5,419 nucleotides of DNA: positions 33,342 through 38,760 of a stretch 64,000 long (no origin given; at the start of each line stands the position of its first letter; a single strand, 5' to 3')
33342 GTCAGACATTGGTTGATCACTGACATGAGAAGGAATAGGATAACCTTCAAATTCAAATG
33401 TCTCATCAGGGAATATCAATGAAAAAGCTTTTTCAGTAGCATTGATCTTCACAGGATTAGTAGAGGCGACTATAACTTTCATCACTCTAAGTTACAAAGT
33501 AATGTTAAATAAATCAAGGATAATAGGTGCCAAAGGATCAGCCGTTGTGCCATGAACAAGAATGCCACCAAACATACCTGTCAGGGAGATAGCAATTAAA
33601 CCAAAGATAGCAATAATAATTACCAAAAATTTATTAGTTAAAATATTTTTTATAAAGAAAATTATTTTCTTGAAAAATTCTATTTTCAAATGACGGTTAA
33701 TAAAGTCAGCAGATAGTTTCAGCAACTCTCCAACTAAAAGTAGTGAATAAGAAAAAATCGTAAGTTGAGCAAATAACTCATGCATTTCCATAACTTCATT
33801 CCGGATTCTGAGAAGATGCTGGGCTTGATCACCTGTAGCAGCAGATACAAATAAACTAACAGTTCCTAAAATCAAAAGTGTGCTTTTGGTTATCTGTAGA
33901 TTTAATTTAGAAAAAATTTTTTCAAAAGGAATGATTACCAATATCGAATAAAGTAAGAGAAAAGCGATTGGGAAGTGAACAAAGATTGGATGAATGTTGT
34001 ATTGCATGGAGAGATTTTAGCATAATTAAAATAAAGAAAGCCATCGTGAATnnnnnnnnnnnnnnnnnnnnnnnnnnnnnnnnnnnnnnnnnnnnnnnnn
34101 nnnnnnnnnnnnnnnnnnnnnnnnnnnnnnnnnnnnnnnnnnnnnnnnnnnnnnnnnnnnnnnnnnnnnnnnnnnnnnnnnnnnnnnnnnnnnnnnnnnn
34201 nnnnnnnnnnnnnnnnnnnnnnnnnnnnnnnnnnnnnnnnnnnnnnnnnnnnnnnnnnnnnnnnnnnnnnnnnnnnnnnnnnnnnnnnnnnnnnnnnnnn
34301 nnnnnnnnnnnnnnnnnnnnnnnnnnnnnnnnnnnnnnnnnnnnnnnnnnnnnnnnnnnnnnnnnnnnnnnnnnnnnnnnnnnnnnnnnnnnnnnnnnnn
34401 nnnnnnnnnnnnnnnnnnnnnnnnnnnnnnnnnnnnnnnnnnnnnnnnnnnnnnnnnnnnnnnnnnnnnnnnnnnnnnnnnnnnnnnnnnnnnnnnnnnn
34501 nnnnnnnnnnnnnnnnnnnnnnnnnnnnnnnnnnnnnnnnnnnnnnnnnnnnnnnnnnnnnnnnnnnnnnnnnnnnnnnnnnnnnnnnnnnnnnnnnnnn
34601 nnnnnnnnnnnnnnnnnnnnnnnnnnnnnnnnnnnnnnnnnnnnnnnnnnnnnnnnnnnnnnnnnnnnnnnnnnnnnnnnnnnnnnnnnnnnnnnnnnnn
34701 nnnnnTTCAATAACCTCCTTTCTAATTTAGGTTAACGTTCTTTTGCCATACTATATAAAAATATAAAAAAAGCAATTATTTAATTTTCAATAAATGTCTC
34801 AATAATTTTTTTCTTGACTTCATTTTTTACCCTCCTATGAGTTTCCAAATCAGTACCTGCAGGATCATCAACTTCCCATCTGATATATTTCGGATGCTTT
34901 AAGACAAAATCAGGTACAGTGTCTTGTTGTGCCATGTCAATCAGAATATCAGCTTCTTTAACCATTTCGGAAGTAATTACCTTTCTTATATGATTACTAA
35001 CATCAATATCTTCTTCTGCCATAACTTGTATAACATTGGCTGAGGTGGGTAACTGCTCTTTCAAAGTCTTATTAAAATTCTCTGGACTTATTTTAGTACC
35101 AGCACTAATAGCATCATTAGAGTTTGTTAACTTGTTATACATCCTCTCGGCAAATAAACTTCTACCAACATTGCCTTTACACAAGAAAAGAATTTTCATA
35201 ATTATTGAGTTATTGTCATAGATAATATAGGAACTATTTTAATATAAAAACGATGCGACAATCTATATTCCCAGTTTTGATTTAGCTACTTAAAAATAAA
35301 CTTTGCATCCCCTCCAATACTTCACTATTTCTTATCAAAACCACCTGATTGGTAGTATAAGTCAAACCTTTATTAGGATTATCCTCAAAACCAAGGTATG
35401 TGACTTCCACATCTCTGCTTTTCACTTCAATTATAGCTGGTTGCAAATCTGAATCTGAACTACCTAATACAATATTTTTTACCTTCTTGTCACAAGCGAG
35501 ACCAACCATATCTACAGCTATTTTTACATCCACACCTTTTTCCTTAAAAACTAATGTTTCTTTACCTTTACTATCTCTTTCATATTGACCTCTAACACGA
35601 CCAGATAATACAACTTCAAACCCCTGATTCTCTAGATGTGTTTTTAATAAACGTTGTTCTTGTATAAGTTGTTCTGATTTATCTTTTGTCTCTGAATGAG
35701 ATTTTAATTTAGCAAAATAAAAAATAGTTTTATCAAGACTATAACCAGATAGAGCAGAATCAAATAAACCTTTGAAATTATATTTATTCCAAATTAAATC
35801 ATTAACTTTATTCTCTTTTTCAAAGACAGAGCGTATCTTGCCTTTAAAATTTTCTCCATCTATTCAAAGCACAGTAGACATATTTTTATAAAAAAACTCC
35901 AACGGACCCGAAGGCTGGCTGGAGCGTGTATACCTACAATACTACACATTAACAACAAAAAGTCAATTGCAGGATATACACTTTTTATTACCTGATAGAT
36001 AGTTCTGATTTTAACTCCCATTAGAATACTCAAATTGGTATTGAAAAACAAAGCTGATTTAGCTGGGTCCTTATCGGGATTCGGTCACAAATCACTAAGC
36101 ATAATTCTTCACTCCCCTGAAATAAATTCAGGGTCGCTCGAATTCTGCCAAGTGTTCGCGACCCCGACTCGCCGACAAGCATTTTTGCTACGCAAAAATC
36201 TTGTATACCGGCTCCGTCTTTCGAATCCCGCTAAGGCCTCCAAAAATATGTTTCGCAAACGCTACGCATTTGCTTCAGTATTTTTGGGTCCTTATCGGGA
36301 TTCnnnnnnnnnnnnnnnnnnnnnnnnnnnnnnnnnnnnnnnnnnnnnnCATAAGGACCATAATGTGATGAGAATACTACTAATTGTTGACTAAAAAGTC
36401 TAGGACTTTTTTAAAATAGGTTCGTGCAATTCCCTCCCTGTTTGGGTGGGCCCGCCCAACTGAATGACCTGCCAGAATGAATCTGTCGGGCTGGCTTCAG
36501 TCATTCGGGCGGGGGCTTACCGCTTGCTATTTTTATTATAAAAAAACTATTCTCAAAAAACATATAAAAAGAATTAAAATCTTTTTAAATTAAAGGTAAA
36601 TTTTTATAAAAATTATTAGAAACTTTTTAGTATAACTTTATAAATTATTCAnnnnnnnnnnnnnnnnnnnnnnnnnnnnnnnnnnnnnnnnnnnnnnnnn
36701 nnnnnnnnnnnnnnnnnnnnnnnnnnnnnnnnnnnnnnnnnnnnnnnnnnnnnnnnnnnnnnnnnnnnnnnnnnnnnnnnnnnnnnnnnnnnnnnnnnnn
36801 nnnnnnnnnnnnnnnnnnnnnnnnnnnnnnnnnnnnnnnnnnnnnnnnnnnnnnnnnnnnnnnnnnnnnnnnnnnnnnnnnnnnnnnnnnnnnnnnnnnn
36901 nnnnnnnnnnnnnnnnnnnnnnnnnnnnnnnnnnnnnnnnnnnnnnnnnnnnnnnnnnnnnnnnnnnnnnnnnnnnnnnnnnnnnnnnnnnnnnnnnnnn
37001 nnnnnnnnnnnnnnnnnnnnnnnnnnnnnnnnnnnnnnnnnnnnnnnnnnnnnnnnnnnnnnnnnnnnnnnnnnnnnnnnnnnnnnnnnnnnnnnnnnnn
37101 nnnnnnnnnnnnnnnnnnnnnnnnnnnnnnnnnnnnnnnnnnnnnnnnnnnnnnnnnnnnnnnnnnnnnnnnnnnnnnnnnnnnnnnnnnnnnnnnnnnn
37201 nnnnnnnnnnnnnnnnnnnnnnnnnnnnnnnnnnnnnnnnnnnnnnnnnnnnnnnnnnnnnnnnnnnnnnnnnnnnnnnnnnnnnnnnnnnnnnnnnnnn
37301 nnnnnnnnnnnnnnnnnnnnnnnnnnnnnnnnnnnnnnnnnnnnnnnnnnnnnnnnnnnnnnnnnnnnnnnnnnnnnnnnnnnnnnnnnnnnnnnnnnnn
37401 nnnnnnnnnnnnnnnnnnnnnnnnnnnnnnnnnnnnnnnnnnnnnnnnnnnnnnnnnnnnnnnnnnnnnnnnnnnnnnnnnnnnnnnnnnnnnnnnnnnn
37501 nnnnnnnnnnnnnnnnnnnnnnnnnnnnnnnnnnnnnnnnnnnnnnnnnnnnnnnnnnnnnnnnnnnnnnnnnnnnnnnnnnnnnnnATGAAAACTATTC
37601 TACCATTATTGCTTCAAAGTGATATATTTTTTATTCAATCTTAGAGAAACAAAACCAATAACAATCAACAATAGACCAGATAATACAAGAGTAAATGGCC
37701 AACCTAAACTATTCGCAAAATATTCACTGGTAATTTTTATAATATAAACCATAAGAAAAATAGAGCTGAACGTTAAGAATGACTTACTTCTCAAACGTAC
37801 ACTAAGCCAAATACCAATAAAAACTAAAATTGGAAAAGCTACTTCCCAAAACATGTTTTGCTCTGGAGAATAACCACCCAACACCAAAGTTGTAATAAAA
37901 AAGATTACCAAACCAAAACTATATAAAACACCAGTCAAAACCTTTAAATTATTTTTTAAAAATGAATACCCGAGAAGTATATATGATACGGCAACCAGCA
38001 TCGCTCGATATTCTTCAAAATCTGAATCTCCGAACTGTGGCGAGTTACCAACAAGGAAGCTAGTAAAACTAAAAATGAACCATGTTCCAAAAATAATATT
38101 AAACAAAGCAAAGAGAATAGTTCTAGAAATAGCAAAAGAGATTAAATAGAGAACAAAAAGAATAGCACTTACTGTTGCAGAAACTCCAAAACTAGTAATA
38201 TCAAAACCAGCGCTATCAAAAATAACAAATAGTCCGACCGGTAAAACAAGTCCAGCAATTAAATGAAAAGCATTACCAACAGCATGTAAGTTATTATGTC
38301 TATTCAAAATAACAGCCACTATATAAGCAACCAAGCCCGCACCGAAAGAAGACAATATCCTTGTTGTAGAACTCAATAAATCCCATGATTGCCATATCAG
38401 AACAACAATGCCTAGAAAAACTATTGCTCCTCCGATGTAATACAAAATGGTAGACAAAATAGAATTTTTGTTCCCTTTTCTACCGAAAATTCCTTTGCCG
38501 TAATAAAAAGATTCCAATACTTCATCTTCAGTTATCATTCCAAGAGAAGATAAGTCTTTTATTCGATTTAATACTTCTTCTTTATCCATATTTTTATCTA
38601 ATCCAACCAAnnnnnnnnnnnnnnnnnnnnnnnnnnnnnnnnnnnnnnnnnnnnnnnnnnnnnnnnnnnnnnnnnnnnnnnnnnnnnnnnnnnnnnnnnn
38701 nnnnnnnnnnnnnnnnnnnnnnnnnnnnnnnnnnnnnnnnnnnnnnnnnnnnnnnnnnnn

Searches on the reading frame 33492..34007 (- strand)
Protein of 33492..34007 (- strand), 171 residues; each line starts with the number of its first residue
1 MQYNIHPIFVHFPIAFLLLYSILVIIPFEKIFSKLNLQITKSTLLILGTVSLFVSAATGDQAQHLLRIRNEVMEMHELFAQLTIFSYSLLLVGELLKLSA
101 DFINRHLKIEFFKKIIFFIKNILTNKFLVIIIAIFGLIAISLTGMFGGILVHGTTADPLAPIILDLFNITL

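Call 57: search_protein_families(library=pfam, proteins=[window:33492-34007:-], max_evalue=0.01)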
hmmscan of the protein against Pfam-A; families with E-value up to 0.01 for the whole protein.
window:33492-34007:- (171 aa): 1 family
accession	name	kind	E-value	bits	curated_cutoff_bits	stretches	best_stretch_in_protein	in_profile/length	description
PF09990.14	DUF2231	-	1.3e-06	29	26.4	1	4-151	3-130/139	Predicted membrane protein (DUF2231)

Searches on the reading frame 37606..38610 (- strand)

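Call 57: search_protein_families(library=pfam, proteins=[window:37606-38610:-], max_evalue=0.01)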
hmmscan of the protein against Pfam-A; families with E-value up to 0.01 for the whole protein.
window:37606-38610:- (334 aa): 1 family
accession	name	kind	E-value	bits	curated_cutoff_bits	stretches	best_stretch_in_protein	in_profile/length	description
PF09925.14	DUF2157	-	2.6e-07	30.9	32.4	1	49-153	31-135/146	Predicted membrane protein (DUF2157)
